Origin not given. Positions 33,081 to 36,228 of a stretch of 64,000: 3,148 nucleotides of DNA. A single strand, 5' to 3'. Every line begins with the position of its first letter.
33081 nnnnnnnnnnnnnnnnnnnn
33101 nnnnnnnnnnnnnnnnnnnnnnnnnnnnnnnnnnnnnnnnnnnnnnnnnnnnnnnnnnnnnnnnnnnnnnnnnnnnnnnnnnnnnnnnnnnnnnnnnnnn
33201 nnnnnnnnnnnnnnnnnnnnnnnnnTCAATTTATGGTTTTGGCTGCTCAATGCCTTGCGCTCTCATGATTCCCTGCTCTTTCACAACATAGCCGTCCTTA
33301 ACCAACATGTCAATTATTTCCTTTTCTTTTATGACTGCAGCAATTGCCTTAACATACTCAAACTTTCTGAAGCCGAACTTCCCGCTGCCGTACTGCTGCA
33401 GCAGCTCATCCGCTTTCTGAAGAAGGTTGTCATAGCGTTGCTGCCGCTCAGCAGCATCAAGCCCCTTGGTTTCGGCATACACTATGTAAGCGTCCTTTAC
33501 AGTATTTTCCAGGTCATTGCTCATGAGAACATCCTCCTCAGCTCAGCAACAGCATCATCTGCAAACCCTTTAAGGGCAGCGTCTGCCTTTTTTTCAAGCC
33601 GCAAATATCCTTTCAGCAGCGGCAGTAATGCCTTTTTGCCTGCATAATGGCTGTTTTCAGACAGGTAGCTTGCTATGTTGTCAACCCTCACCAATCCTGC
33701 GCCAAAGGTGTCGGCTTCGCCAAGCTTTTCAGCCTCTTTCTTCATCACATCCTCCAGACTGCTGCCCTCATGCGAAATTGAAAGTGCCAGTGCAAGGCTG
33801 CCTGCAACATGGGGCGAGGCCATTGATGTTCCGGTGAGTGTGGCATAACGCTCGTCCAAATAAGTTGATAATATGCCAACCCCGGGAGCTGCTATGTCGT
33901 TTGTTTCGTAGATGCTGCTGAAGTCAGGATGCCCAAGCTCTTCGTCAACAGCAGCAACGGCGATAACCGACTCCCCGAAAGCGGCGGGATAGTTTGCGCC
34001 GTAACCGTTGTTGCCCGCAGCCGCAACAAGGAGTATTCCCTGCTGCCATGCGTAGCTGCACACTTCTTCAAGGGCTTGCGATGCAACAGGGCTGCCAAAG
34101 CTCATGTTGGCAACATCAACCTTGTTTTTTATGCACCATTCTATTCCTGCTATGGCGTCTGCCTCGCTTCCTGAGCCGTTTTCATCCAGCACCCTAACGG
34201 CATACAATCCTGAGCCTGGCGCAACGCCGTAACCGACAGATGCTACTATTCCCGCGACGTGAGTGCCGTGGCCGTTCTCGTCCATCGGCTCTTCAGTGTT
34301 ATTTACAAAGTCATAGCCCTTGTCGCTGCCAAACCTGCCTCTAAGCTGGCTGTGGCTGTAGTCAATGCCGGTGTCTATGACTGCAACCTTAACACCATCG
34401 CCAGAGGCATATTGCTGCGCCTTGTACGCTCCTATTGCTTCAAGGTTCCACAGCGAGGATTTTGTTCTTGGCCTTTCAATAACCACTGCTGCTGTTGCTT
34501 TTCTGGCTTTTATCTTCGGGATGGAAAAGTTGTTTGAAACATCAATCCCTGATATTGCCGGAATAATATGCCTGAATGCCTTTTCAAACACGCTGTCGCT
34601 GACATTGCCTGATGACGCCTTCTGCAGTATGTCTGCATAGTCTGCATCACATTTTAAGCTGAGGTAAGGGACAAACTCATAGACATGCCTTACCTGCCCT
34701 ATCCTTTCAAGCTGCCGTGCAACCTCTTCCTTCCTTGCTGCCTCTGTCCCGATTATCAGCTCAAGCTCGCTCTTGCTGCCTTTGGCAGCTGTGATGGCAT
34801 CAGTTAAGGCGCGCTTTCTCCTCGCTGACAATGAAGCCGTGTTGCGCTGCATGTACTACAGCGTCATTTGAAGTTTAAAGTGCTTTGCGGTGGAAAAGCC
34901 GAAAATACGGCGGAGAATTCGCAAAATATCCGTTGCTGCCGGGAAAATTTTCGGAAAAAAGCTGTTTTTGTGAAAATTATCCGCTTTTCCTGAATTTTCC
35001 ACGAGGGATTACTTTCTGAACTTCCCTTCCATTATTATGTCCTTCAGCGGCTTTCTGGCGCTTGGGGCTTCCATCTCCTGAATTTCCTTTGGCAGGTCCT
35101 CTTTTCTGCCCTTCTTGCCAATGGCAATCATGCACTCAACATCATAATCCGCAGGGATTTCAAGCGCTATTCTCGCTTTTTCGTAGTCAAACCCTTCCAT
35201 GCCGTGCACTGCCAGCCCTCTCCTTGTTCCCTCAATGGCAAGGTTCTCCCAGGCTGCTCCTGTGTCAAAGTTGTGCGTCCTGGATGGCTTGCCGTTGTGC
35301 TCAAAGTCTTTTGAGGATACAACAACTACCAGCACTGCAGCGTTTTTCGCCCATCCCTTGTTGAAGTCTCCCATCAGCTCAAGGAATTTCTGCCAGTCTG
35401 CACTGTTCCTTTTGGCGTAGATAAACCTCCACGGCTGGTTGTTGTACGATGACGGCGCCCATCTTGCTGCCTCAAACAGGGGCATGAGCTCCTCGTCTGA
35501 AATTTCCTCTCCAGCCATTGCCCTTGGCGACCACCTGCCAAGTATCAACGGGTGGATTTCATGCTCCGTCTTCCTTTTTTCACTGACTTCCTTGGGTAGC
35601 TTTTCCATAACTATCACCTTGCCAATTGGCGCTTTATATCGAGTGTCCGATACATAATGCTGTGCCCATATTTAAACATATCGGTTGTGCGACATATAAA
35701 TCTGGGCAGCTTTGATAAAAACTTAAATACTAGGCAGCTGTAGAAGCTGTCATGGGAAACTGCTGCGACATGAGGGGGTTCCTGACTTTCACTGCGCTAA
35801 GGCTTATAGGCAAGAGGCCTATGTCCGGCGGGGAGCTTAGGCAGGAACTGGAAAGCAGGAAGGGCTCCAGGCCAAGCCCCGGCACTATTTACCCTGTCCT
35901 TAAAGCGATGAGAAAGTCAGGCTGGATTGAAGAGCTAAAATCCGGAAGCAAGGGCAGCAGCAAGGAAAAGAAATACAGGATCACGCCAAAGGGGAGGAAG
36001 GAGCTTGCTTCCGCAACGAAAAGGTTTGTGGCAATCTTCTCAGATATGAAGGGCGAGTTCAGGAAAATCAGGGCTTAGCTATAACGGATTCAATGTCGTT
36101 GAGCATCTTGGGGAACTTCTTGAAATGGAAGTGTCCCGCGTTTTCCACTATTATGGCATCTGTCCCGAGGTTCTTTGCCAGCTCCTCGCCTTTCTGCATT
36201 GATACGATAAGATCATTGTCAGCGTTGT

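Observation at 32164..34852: Cytoplasmic subtilase / 97-aa protein / HEPN-like operon with a convergent wHTH-nucleotidyltransferase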

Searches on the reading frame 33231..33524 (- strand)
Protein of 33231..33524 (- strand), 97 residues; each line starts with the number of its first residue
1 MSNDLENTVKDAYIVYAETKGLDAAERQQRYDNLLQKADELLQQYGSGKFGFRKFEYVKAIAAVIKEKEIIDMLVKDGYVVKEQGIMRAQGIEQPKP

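Call 3: search_protein_families(library=pfam, proteins=[window:33231-33524:-], max_evalue=0.1)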
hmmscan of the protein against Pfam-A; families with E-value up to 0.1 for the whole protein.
window:33231-33524:- (97 aa): 0 families

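Call 4: search_protein_families(library=padloc, proteins=[window:33231-33524:-], max_evalue=0.1)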
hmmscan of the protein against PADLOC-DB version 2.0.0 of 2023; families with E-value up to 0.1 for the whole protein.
window:33231-33524:- (97 aa): 0 families

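Call 5: search_protein_families(library=ncbifam, proteins=[window:33231-33524:-], max_evalue=0.1)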
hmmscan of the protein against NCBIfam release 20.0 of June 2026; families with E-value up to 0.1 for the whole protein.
window:33231-33524:- (97 aa): 0 families

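Call 7: find_homologous_proteins(query=window:33231-33524:-)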
Query window:33231-33524:- (97 aa): 38 proteins with E <= 0.001 among 39 candidates.
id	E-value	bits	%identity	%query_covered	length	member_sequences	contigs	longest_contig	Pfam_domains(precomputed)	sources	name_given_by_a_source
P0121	4.3e-55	201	100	100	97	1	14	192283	-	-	-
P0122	3.0e-42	160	80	100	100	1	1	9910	-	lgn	-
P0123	1.1e-38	149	76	100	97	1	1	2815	-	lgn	-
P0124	5.9e-38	147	76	99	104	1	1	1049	-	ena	-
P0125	6.3e-37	143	82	93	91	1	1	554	-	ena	-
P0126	6.6e-37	143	81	93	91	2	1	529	-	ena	-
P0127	4.7e-36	141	81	93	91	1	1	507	-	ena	-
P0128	1.8e-35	139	80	92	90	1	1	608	-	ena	-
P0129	2.8e-35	138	81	92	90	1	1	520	-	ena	-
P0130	3.6e-35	138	78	94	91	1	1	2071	-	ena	-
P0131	6.0e-35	137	75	92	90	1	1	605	-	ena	-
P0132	1.3e-34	136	76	92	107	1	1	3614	-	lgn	-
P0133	1.7e-34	136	74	96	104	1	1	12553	-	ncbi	-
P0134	4.3e-34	134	71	99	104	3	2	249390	-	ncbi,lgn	-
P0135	5.0e-34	134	71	100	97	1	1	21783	-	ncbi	-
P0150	2.0e-27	113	72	84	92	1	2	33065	-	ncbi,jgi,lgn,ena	-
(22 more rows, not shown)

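Call 8: find_encoding_contigs(protein=P0134, flank=6000, max_places=3)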
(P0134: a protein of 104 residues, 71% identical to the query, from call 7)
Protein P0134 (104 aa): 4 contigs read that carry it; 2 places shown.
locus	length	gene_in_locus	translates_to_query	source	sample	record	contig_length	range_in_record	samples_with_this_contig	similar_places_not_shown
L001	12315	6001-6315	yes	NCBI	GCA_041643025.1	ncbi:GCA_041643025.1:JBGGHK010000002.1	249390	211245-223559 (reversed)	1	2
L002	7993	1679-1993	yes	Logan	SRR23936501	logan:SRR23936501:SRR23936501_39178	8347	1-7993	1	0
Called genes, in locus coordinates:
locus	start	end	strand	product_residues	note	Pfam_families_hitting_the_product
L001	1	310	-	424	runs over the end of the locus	PF03447:NAD_binding_3, PF00742:Homoserine_dh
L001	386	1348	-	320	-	PF01171:ATP_bind_3, PF16503:zn-ribbon_14 (weak)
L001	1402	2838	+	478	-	PF02934:GatB_N, PF02637:GatB_Yqey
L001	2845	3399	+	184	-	PF00561:Abhydrolase_1 (faint), PF06821:Ser_hydrolase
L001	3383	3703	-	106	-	PF03551:PadR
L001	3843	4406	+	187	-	PF01613:Flavin_Reduct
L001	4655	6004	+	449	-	PF00082:Peptidase_S8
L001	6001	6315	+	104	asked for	-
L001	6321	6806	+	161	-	-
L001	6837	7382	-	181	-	PF01909:NTP_transf_2, PF18765:Polbeta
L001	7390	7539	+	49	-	-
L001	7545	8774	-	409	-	PF00149:Metallophos, PF12850:Metallophos_2 (weak)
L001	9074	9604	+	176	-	PF01037:AsnC_trans_reg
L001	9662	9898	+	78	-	PF02697:VAPB_antitox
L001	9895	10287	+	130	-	PF01850:PIN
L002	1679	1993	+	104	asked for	-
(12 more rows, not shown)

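Call 9: find_encoding_contigs(protein=P0135, flank=6000, max_places=3)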
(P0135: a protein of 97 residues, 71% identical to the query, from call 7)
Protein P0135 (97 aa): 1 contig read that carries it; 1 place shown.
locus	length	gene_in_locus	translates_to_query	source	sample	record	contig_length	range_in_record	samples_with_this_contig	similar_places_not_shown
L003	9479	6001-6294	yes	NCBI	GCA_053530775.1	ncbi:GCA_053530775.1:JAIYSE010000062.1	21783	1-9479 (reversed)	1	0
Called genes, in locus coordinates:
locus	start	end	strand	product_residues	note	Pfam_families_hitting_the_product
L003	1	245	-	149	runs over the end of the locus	-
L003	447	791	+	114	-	-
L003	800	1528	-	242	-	-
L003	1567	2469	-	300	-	PF01171:ATP_bind_3 (weak), PF16503:zn-ribbon_14 (weak)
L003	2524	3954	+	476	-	PF02934:GatB_N, PF02637:GatB_Yqey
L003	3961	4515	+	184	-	PF06821:Ser_hydrolase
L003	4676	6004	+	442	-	PF00082:Peptidase_S8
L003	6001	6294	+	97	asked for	-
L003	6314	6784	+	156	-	-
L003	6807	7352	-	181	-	PF01909:NTP_transf_2, PF18765:Polbeta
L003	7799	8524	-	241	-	-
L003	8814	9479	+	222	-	?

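Call 10: find_encoding_contigs(protein=P0150, flank=6000, max_places=3)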
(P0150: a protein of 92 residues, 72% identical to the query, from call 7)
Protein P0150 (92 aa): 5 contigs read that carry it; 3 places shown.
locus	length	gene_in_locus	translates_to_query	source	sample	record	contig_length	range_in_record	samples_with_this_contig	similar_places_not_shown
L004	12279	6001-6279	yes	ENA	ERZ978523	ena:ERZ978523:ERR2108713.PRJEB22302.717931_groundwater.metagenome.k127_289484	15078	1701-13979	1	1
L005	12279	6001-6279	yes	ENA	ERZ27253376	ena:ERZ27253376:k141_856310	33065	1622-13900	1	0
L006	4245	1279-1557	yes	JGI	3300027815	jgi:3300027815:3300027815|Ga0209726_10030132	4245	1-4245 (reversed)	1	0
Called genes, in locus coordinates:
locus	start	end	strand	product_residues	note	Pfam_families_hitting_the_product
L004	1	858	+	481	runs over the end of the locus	PF02934:GatB_N, PF02637:GatB_Yqey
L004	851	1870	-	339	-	-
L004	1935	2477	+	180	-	PF06821:Ser_hydrolase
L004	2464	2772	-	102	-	PF03551:PadR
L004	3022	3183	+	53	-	-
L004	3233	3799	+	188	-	PF01613:Flavin_Reduct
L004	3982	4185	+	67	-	-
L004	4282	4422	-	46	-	-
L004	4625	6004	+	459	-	PF00082:Peptidase_S8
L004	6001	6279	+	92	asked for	-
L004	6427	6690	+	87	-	PF04014:MazE_antitoxin (weak)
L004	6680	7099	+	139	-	PF01850:PIN (weak), PF13470:PIN_3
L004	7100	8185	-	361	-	PF01841:Transglut_core (weak), PF04473:DUF553 (weak)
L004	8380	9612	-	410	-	PF00149:Metallophos, PF12850:Metallophos_2 (weak)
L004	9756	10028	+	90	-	-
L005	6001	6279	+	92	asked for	-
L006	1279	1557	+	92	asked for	-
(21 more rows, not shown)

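Call 29: predict_structure(alignment_id=A1)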
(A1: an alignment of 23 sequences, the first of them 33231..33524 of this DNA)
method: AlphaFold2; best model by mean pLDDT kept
length: 97 residues; sequences in the alignment: 23
mean_pLDDT: 79.6   pTM: 0.68
mean pLDDT of the five models: 79.6, 78.0, 78.0, 75.9, 75.7
residues with pLDDT >= 90: 48; 70-90: 27; 50-70: 8; < 50: 14
segments of 3 or more residues with pLDDT < 50: 86-97
pLDDT, mean of each block of 10 residues (from residue 1): 54 87 89 94 91 87 91 92 60 39
secondary structure, 60 per line:
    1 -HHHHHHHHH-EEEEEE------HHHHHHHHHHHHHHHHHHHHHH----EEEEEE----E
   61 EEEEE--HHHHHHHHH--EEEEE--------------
elements in order: H2-10 E12-17 H24-45 E50-55 E60-65 H68-76 E79-83

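Call 35: fold_search(model_id=the predicted structure, library=pdb)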
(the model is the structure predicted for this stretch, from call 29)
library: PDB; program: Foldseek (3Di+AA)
matches with E <= 10: 948; with E <= 0.001: 0
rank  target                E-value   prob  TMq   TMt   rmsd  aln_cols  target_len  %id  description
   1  8pol_B                7.2e-02  0.85  0.44  0.11  10.9        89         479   12  Crystal structure of Plasmodium falciparum Sub1 protease (released 2024-03-06)
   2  1zh5_A                9.4e-02  0.51  0.39  0.24   6.4        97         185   12  Structural basis for recognition of UUUOH 3'-terminii of nascent RNA pol III transcripts by La autoantigen (released 2006-01-17)
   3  1yty_B                1.1e-01  0.63  0.43  0.26   6.0        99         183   10  Structural basis for recognition of UUUOH 3'-terminii of nascent RNA pol III transcripts by La autoantigen (released 2006-01-17)
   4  4fpi_A                1.2e-01  0.38  0.33  0.33   5.3        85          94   13  Crystal Structure of 5-chloromuconolactone isomerase from Rhodococcus opacus 1CP (released 2013-04-24)
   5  4lvn_P                1.3e-01  0.87  0.47  0.55   4.4        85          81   12  Crystal structure of PfSUB1-prodomain-NIMP.M7 Fab complex (released 2014-05-07)
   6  9ghc_W                1.3e-01  0.72  0.40  0.08   4.2        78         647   13  Pre-release fusidic acid-locked Escherichia coli 70S ribosome with Staphylococus aureus EF-G and FusB (FusB-EF-G-70S) (released 2025-03-26)
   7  3znu_H                1.5e-01  0.38  0.34  0.35   5.0        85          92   14  Crystal structure of ClcF in crystal form 2 (released 2013-02-27)
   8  6n0i_A                1.6e-01  0.63  0.40  0.08   4.1        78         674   14  2.60 Angstrom Resolution Crystal Structure of Elongation Factor G 2 from Pseudomonas putida. (released 2018-11-14)
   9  7rx2_A                1.6e-01  0.47  0.38  0.08   7.2        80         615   15  afTMEM16 in C22 lipid nanodiscs with MSP1E3 scaffold protein in the presnece of Ca2+ (released 2022-05-18)
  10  3zo7_B                1.8e-01  0.38  0.36  0.37   4.8        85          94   13  Crystal structure of ClcFE27A with substrate (released 2013-03-06)
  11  7cdw_A                2.0e-01  0.75  0.43  0.08   3.9        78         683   12  Crystal Structure of Mycobacterium Tuberculosis Elongation Factor G1 (released 2021-09-22)
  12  3zo7_D                2.0e-01  0.38  0.36  0.37   5.0        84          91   12  Crystal structure of ClcFE27A with substrate (released 2013-03-06)
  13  3znu_A                2.0e-01  0.38  0.36  0.37   4.9        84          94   12  Crystal structure of ClcF in crystal form 2 (released 2013-02-27)
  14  6q2d_C                2.1e-01  0.69  0.43  0.08   3.7        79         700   15  Crystal structure of Methanobrevibacter smithii Dph2 in complex with Methanobrevibacter smithii elongation factor 2 (released 2019-10-16)
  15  1mwy_MODEL_1_A        2.2e-01  0.66  0.44  0.53   4.6        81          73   11  Solution structure of the N-terminal domain of ZntA in the apo-form (released 2002-11-06)
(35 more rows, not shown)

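Call 45: search_protein_families(library=pfam, alignment_id=A1, max_evalue=10)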
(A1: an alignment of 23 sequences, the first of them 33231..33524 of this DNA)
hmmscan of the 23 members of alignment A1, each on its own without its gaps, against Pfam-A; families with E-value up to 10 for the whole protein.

A. member 1, window:33231-33524:- (97 aa): 0 families

B. families by the number of members that match (of 23 scanned): 21 families
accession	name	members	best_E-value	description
PF18088.7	Glyco_H_20C_C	6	0.0063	Glycoside Hydrolase 20C C-terminal domain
PF06667.17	PspB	2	0.016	Phage shock protein B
PF05700.16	BCAS2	2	0.021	Breast carcinoma amplified sequence 2 (BCAS2)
PF23349.2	BBS7_hp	2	0.078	BBS7 hairpin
PF18442.6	G2BR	2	0.28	E3 gp78 Ube2g2-binding region (G2BR)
PF15134.11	CEP15-like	1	0.0061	Centrosomal protein 15-like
PF22798.2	DUF5817_CT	1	0.025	DUF5817, C-terminal domain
PF05787.19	PhoX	1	0.027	Alkaline phosphatase PhoX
PF08663.15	HalX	1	0.032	HalX domain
PF24406.1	nSTAND_NTPase4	1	0.042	Novel STAND NTPase 4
PF15021.11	SHLD1_C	1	0.047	Shieldin complex subunit 1, C-terminal domain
PF18011.7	Catalase_C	1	0.056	C-terminal domain found in long catalases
PF03113.19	RSV_NS2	1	0.072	Respiratory synctial virus non-structural protein NS2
PF21524.3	SAMD1_WH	1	0.1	SAM domain-containing protein 1, WH domain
PF18741.7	MTES_1575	1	0.11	REase_MTES_1575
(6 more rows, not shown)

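Call 87: find_encoding_contigs(protein=P0122, flank=3500, max_places=2)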
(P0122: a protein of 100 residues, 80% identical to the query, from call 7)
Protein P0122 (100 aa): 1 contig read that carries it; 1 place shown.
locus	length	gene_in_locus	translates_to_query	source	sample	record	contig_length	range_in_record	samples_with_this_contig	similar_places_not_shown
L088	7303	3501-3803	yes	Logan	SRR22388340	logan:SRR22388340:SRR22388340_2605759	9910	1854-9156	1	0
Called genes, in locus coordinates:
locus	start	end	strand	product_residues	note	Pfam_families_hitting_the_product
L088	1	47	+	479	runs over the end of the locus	PF02934:GatB_N, PF02637:GatB_Yqey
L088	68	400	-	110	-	PF03551:PadR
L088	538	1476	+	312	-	PF08240:ADH_N, PF00107:ADH_zinc_N, PF13602:ADH_zinc_N_2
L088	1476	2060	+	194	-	PF01613:Flavin_Reduct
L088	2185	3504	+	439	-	PF00082:Peptidase_S8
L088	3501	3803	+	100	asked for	-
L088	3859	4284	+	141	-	-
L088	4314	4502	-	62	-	-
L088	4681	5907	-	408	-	PF00149:Metallophos, PF12850:Metallophos_2 (faint)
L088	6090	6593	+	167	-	PF01037:AsnC_trans_reg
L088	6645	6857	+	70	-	PF02697:VAPB_antitox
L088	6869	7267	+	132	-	PF01850:PIN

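Call 88: find_encoding_contigs(protein=P0133, flank=3500, max_places=2)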
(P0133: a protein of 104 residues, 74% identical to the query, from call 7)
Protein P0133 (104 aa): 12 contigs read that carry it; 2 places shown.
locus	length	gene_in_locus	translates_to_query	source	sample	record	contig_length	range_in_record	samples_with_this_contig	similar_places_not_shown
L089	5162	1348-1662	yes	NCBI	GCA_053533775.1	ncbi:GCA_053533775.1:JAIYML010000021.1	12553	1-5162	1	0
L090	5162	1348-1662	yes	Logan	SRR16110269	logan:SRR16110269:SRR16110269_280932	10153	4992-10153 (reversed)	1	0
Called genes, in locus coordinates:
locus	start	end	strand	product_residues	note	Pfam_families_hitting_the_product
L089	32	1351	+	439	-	PF00082:Peptidase_S8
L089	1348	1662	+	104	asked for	-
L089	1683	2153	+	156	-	-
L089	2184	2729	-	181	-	PF01909:NTP_transf_2, PF18765:Polbeta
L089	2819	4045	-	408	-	PF00149:Metallophos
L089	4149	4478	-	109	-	-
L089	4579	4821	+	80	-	-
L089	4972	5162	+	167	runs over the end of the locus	PF01037:AsnC_trans_reg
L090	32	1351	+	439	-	PF00082:Peptidase_S8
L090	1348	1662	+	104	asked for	-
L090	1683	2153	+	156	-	-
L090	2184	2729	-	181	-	PF01909:NTP_transf_2, PF18765:Polbeta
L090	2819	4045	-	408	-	PF00149:Metallophos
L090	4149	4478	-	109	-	-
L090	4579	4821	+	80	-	-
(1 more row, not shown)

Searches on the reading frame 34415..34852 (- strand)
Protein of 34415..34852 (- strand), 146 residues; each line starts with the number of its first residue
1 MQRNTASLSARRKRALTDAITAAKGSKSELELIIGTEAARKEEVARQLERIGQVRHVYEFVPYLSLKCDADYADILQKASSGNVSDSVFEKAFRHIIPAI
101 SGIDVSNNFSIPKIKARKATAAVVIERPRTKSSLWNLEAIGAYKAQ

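Call 46: search_protein_families(library=pfam, proteins=[window:34415-34852:-], max_evalue=10)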
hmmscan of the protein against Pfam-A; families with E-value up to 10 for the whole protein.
seq(146 aa): 1 family
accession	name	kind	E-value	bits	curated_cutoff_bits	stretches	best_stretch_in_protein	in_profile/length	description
PF10679.14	DUF2491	-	0.26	10.9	25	1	89-133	2-47/210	Protein of unknown function (DUF2491)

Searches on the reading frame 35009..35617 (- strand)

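Call 3: search_protein_families(library=pfam, proteins=[window:35009-35617:-], max_evalue=0.1)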
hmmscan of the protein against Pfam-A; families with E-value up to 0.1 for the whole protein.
window:35009-35617:- (202 aa): 2 families
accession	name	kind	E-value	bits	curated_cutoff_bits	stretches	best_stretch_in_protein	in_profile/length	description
PF00881.29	Nitroreductase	-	7.7e-21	75.4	23.5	2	25-82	1-57/167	Nitroreductase family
PF14512.11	TM1586_NiRdase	-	2.7e-09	37.4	27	1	40-73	156-189/215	Putative TM nitroreductase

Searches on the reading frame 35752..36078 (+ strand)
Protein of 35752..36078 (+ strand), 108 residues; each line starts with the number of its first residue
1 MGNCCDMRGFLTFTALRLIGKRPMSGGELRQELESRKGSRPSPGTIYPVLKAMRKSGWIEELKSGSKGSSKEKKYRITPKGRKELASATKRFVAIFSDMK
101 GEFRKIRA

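Call 3: search_protein_families(library=pfam, proteins=[window:35752-36078:+], max_evalue=0.1)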
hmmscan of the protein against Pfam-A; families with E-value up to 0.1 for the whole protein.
window:35752-36078:+ (108 aa): 6 families
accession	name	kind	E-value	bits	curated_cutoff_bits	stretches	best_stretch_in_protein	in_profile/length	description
PF03551.20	PadR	-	1.7e-16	60.4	27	1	16-86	2-74/75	Transcriptional regulator PadR-like family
PF13601.12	HTH_34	-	0.0077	16.8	27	1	42-90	27-74/80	Winged helix DNA-binding domain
PF21100.3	MCM_C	-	0.015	15.6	27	1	29-61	24-55/64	MCM protein C-terminal winged helix-turn-helix domain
PF21982.2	RecX_HTH1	-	0.023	15.1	26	1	15-36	5-26/40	RecX, first three-helix domain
PF01475.25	FUR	-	0.028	15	23.1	1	24-76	25-72/121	Ferric uptake regulator family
PF13463.12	HTH_27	-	0.038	14.7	22.2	1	46-81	35-68/68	Winged helix DNA-binding domain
